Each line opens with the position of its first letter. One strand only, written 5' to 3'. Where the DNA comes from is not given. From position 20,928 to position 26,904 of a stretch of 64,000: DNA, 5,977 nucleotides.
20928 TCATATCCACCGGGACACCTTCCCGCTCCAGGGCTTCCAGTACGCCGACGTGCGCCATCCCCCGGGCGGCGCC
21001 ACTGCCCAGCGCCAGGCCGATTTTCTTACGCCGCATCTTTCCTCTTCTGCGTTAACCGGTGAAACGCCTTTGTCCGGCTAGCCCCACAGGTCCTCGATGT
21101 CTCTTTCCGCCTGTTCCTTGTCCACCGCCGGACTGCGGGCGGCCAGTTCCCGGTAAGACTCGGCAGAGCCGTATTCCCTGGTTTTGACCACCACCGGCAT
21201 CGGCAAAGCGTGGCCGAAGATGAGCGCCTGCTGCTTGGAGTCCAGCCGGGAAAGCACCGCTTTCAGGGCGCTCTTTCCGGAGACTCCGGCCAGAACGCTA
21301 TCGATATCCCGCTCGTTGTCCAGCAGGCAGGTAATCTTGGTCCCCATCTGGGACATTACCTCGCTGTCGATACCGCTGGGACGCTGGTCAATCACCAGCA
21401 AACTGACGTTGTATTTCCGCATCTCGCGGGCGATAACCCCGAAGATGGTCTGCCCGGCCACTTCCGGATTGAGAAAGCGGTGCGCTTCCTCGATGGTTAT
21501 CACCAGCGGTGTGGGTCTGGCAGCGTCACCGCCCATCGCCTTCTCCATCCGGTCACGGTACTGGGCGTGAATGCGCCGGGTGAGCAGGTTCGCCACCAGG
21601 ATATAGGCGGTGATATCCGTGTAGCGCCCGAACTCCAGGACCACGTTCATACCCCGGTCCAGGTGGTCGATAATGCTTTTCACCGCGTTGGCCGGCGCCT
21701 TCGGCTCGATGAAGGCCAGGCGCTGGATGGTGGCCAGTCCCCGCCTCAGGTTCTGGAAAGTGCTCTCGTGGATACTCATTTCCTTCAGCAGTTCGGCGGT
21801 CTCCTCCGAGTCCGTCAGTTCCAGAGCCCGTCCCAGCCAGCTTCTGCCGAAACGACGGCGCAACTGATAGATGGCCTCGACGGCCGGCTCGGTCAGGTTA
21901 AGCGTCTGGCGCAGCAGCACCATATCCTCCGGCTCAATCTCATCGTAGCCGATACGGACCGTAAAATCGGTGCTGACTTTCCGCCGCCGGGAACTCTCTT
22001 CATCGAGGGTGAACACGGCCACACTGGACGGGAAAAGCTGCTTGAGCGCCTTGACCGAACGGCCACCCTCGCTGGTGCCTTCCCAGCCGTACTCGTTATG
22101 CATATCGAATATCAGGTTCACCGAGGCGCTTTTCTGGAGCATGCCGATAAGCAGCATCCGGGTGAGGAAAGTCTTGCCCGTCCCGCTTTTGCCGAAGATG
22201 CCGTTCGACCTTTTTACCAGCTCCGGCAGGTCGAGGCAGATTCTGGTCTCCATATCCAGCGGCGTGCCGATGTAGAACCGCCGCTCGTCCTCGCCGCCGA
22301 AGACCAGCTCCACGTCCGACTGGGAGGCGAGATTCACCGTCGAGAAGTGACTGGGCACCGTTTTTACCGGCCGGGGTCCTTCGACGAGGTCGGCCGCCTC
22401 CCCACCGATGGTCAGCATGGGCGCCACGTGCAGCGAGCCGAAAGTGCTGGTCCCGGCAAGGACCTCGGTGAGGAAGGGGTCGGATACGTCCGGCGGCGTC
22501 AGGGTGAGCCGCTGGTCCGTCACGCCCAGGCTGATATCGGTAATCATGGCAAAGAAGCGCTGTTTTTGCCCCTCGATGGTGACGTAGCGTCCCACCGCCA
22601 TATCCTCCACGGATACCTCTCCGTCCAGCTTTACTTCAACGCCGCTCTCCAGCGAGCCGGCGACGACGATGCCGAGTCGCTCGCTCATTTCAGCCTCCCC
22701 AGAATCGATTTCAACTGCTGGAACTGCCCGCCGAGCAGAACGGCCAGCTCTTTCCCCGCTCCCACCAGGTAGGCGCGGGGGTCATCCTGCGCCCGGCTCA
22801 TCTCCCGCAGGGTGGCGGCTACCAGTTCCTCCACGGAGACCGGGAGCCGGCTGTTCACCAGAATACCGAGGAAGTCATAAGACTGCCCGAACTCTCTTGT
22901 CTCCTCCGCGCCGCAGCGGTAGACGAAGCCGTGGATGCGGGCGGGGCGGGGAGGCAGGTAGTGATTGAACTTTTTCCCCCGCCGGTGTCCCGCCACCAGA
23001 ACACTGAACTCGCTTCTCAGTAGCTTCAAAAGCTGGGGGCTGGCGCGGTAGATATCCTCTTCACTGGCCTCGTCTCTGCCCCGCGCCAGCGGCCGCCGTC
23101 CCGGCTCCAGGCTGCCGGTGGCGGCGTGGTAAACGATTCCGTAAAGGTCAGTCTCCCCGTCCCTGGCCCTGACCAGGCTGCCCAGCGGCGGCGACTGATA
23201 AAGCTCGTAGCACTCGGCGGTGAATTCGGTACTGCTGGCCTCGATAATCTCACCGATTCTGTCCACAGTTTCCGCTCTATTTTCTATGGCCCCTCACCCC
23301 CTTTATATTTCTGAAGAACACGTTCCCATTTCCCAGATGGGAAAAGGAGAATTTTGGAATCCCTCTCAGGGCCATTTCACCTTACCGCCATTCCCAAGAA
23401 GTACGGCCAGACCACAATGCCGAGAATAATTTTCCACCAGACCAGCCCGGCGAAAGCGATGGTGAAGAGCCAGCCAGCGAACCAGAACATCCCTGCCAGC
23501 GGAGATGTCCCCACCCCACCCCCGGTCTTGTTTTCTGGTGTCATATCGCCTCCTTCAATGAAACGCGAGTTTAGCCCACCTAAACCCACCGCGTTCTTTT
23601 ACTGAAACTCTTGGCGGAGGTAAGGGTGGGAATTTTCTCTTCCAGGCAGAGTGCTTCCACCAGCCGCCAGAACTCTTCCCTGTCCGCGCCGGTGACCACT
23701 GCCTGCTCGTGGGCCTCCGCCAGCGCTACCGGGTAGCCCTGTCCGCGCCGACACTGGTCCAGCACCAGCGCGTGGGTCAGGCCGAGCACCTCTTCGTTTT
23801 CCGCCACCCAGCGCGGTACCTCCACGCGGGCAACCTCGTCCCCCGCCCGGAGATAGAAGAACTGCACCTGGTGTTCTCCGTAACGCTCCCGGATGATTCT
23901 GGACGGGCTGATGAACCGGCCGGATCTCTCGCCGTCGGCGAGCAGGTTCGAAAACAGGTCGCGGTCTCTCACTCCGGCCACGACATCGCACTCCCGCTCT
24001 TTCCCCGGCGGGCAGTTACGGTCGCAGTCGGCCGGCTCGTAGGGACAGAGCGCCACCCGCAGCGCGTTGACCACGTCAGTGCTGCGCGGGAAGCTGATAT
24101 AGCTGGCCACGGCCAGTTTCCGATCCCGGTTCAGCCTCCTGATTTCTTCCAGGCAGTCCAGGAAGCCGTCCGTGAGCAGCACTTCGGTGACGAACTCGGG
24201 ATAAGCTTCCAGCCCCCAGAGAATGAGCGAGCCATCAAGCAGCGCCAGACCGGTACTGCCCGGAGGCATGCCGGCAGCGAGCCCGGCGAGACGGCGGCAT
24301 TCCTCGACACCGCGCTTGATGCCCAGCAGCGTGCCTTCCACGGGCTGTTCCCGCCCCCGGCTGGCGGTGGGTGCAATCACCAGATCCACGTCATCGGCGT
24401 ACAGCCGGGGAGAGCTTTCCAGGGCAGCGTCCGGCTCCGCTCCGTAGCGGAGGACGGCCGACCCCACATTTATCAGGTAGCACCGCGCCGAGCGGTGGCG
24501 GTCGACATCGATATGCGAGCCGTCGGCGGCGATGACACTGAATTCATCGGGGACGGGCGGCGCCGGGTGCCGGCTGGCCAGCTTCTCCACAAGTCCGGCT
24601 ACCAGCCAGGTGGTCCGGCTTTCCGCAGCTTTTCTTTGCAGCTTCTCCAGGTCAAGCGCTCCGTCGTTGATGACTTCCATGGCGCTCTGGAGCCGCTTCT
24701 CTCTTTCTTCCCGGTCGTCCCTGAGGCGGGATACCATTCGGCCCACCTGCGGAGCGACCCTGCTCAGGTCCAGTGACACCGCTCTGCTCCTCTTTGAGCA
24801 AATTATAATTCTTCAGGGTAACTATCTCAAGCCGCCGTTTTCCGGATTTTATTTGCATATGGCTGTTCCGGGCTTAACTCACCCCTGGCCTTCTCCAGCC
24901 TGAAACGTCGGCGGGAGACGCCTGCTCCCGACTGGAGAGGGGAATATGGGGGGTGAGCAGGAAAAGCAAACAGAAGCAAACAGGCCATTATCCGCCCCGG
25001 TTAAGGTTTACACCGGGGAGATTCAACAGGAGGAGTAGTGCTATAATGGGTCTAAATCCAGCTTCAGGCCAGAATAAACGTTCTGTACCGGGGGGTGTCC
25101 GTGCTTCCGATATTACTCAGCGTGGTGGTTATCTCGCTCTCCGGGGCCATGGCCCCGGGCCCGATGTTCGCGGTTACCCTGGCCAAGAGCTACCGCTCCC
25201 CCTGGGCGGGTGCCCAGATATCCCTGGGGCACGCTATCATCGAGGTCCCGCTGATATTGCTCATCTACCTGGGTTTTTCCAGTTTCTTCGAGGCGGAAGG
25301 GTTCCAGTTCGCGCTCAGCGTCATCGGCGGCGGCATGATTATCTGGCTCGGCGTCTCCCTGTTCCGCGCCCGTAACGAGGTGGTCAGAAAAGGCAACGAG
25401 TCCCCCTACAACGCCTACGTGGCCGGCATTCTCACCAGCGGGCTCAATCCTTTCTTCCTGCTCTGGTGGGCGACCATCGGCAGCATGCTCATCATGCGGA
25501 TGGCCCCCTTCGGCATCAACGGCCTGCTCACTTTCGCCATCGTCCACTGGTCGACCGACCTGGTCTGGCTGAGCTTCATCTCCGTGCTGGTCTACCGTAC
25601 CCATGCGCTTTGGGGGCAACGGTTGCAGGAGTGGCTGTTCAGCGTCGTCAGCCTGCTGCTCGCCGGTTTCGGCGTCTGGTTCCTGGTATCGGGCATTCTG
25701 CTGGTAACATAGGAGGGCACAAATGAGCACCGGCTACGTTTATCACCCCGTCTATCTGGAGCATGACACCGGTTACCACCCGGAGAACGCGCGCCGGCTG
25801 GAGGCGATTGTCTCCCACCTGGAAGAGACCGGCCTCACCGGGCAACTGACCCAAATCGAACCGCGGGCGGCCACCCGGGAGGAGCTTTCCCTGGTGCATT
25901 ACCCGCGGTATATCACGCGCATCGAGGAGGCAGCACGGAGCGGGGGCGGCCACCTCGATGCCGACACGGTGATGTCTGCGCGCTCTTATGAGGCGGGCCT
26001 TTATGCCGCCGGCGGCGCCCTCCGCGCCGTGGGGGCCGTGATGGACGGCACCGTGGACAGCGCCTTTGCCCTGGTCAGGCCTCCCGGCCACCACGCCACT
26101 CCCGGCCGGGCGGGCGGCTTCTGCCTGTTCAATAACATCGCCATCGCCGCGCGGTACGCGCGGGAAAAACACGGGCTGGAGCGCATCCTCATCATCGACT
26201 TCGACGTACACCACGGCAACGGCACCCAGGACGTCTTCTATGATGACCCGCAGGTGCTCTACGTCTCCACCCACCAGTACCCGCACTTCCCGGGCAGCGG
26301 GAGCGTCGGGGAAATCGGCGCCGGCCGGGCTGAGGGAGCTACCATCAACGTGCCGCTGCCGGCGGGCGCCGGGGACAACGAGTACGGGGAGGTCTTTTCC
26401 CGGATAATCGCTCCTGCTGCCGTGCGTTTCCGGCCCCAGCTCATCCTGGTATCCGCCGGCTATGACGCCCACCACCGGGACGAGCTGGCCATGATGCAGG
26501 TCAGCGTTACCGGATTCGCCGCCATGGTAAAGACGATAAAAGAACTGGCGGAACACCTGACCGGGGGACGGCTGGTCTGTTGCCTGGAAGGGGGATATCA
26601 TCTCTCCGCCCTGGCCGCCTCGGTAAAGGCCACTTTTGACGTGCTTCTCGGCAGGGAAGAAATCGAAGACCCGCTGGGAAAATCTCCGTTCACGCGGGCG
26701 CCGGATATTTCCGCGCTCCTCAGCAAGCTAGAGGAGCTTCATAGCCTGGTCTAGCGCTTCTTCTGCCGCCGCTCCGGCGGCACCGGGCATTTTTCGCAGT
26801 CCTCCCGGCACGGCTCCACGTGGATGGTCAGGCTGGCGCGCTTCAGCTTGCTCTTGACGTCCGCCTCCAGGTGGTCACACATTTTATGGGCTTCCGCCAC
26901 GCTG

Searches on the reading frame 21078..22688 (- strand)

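Call 50: search_protein_families(library=pfam, proteins=[window:21078-22688:-], max_evalue=0.000001)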
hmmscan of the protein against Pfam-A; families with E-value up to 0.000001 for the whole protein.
window:21078-22688:- (536 aa): 2 families
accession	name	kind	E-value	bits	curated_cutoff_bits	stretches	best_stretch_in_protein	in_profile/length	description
PF01935.23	DUF87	-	2.6e-31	109.9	23.2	1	139-373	2-220/220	Helicase HerA, central domain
PF09378.16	HAS-barrel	-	3.7e-08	33.8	25.2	1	6-97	2-87/90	HAS barrel domain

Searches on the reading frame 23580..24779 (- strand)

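Call 50: search_protein_families(library=pfam, proteins=[window:23580-24779:-], max_evalue=0.000001)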
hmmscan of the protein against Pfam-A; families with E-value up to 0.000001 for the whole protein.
window:23580-24779:- (399 aa): 1 family
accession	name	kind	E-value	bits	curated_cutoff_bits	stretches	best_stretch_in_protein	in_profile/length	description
PF09376.16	NurA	-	1.7e-26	93.7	21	1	81-362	2-254/254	NurA domain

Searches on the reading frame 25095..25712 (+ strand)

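Call 50: search_protein_families(library=pfam, proteins=[window:25095-25712:+], max_evalue=0.000001)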
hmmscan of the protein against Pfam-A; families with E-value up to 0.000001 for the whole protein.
window:25095-25712:+ (205 aa): 1 family
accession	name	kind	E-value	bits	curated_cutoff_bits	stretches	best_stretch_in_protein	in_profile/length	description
PF01810.24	LysE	-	3.5e-30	105.4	25.6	1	15-199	1-192/193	LysE type translocator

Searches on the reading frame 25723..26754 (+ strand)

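Call 50: search_protein_families(library=pfam, proteins=[window:25723-26754:+], max_evalue=0.000001)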
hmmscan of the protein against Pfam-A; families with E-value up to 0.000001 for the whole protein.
window:25723-26754:+ (343 aa): 1 family
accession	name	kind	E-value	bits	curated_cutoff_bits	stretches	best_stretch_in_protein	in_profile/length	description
PF00850.24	Hist_deacetyl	-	9.1e-103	344.1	27.9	1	19-307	1-297/298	Histone deacetylase domain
